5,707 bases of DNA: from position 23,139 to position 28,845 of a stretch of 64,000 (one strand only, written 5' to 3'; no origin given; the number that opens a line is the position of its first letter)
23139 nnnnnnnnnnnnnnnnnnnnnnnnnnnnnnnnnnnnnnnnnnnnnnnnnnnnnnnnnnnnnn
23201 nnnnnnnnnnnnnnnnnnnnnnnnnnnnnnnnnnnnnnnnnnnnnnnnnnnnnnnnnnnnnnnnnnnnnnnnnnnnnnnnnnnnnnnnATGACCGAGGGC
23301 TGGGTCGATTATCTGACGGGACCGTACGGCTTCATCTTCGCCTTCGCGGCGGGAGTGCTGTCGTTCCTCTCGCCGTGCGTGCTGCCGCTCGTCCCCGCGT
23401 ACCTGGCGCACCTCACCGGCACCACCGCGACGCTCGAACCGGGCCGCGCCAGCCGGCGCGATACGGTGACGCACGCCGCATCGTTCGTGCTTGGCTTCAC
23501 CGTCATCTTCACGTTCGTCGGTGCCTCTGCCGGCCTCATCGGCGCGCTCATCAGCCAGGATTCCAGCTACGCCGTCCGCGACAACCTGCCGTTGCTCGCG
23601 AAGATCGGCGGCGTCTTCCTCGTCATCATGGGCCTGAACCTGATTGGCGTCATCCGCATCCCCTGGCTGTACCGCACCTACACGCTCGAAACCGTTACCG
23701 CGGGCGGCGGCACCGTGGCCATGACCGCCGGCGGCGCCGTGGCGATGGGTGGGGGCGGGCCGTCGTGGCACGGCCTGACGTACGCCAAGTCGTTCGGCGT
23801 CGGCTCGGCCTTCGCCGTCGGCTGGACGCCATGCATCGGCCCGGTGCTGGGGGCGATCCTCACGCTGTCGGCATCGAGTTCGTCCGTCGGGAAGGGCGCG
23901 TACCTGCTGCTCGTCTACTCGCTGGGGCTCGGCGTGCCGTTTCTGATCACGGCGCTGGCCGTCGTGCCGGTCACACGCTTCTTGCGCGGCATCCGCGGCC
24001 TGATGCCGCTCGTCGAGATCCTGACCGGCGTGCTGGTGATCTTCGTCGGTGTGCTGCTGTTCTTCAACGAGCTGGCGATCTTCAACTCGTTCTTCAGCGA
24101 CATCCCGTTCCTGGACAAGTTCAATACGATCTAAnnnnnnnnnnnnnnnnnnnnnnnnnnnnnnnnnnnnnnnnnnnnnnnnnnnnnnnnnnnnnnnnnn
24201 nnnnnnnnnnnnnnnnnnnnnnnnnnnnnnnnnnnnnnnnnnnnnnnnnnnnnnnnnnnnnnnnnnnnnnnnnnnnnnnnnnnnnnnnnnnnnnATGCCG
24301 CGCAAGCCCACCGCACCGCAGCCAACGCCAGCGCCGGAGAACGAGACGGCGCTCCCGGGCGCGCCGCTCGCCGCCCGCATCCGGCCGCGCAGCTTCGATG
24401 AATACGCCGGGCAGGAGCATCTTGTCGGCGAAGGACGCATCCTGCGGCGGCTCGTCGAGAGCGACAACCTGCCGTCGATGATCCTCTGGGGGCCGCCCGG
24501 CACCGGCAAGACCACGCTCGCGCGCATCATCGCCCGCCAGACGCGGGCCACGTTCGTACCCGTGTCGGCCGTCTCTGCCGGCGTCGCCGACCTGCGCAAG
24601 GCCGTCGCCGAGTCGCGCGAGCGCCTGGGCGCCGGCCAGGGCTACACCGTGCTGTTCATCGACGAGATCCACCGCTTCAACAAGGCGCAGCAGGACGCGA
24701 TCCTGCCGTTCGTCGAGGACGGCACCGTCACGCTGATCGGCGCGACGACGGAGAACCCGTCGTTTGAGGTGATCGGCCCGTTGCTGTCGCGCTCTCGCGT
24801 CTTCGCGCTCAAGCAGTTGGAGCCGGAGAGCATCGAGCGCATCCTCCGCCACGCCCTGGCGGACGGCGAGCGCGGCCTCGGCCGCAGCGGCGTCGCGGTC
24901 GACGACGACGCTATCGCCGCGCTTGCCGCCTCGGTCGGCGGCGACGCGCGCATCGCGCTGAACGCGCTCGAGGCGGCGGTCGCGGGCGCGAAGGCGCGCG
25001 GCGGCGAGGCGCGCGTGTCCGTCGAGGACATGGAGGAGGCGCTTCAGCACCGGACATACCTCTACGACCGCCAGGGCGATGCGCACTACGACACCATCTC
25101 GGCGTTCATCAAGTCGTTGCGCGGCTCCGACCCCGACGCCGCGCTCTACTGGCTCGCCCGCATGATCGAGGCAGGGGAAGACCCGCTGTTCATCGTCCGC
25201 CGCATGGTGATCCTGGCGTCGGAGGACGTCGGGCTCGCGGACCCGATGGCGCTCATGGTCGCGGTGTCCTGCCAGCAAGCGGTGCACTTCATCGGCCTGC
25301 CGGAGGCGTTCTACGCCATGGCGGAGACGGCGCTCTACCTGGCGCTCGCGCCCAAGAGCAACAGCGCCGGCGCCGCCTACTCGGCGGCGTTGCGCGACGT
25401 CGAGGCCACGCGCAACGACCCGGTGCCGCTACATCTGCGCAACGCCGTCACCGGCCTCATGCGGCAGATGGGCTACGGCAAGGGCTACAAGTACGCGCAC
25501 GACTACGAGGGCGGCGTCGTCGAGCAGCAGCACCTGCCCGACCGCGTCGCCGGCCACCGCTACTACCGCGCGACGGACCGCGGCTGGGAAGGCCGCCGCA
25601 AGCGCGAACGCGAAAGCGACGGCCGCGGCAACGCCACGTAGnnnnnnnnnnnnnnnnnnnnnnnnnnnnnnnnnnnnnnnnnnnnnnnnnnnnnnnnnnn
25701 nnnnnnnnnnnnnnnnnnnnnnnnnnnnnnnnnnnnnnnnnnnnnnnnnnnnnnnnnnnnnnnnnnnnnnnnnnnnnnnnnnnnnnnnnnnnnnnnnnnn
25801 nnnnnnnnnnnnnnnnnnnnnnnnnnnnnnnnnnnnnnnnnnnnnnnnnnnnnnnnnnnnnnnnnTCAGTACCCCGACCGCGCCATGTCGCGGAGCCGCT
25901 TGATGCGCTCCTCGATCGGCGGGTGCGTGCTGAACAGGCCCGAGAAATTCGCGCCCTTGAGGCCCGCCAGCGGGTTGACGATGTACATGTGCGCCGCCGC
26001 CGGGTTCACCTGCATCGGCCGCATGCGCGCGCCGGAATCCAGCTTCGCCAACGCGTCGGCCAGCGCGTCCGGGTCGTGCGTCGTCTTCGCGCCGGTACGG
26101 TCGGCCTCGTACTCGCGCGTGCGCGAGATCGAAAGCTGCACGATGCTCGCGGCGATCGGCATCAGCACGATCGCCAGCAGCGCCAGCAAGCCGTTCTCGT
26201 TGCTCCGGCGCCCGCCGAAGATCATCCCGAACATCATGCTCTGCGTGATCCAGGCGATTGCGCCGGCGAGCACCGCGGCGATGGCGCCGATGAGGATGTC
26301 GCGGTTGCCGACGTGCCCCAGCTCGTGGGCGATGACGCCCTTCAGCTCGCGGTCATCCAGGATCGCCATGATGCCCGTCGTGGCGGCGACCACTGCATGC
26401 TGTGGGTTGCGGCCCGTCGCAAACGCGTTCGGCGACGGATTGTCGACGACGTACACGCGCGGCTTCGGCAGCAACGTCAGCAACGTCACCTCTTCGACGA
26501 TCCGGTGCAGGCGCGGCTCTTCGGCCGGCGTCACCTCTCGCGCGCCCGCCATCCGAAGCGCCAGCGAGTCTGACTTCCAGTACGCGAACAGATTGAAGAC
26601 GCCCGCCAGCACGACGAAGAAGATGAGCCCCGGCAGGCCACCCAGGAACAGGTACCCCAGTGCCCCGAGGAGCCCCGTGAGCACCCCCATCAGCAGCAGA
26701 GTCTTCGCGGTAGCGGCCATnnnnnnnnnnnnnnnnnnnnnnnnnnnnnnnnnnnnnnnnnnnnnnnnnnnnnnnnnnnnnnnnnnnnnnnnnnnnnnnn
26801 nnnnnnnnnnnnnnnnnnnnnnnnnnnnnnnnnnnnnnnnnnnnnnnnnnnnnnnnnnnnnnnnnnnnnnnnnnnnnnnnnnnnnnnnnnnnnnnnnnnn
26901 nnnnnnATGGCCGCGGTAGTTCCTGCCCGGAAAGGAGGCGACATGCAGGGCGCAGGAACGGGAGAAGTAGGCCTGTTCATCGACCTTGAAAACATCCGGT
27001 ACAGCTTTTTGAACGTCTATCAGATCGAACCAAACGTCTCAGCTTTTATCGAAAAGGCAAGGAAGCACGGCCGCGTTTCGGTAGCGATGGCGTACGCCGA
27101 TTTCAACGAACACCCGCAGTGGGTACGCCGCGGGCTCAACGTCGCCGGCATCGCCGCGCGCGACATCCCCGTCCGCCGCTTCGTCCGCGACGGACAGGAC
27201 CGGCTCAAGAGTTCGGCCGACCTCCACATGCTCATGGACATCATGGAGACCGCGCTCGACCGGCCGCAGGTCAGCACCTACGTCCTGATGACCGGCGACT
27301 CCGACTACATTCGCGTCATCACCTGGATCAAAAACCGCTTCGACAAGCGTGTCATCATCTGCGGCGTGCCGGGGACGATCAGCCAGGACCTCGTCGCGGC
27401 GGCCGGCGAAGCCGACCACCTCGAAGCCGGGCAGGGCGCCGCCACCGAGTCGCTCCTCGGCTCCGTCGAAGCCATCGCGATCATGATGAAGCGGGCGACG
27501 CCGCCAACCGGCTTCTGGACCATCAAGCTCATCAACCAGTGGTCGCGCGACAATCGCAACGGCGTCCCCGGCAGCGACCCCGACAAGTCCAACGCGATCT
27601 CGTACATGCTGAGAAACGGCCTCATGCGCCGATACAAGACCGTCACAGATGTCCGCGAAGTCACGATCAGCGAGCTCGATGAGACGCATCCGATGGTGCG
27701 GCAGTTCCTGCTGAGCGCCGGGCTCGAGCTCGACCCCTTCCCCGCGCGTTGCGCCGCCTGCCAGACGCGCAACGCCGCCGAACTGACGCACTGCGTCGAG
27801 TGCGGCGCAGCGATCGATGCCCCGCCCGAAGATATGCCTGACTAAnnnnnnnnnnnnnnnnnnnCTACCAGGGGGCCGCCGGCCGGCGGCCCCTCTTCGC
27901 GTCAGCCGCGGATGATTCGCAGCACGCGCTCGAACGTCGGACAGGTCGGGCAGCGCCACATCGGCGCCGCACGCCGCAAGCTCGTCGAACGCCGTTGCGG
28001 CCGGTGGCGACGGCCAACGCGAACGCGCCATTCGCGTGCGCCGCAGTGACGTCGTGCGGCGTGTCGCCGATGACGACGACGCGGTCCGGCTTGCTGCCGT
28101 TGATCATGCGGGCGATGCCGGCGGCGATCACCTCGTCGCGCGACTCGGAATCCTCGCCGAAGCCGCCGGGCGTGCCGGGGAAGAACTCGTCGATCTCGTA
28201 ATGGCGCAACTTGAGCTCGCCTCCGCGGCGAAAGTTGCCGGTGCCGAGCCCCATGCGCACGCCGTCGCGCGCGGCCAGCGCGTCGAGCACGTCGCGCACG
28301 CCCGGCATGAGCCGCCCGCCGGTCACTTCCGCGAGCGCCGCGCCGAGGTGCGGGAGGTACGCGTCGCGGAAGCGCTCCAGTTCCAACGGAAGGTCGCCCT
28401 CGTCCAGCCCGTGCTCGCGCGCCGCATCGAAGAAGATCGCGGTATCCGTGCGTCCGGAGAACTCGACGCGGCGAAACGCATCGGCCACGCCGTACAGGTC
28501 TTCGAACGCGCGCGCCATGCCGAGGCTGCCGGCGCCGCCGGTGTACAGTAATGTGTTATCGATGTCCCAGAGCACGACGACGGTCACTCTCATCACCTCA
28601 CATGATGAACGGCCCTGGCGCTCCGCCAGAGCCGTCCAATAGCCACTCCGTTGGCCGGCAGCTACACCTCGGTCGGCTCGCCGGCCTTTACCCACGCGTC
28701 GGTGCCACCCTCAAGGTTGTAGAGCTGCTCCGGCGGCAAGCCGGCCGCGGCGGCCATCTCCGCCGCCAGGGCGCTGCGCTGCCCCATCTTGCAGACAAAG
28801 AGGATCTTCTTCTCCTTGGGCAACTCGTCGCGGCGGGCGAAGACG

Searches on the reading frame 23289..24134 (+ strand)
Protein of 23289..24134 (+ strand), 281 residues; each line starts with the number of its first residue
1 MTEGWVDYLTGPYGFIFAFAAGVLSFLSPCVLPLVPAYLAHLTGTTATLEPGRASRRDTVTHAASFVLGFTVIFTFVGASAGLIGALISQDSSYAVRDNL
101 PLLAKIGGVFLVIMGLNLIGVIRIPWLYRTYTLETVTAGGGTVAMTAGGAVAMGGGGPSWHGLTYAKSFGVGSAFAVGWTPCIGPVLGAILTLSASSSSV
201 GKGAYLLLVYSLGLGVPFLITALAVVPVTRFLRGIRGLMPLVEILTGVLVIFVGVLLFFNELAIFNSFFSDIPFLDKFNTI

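Call 34: search_protein_families(library=pfam, proteins=[window:23289-24134:+], max_evalue=0.0001)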
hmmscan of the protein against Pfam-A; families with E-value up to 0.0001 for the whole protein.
window:23289-24134:+ (281 aa): 1 family
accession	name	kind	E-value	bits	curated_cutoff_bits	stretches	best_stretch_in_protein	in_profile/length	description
PF02683.22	DsbD_TM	-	4.1e-12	46.3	27.1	1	17-122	7-101/219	Cytochrome C biogenesis protein transmembrane domain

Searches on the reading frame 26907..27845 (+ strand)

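Call 34: search_protein_families(library=pfam, proteins=[window:26907-27845:+], max_evalue=0.0001)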
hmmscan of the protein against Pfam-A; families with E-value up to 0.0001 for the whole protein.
window:26907-27845:+ (312 aa): 1 family
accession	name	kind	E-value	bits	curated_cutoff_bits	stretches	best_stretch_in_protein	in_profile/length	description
PF01936.24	NYN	-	2.6e-21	77.1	24.2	1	21-166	2-138/145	NYN domain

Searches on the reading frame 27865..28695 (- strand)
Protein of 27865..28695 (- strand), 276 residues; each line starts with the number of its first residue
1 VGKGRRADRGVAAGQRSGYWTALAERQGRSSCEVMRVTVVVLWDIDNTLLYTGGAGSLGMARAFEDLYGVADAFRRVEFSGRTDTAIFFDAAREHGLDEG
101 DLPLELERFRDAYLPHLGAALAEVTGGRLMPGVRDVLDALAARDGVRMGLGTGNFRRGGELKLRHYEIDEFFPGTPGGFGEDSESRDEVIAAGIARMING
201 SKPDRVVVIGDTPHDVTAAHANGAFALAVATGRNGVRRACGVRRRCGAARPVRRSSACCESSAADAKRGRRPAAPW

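Call 34: search_protein_families(library=pfam, proteins=[window:27865-28695:-], max_evalue=0.0001)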
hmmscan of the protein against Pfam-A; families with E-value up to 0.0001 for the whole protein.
window:27865-28695:- (276 aa): 4 families
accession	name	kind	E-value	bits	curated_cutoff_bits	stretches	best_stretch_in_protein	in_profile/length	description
PF00702.32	Hydrolase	-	3.6e-14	54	26.4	1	40-223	3-191/191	haloacid dehalogenase-like hydrolase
PF13419.12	HAD_2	-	9.5e-10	39.3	23.8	1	41-229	1-178/178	Haloacid dehalogenase-like hydrolase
PF12710.13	HAD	-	2.1e-09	38.5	27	1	41-219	1-188/189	haloacid dehalogenase-like hydrolase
PF13242.12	Hydrolase_like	-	6.8e-07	29.5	22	1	197-235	17-54/75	HAD-hyrolase-like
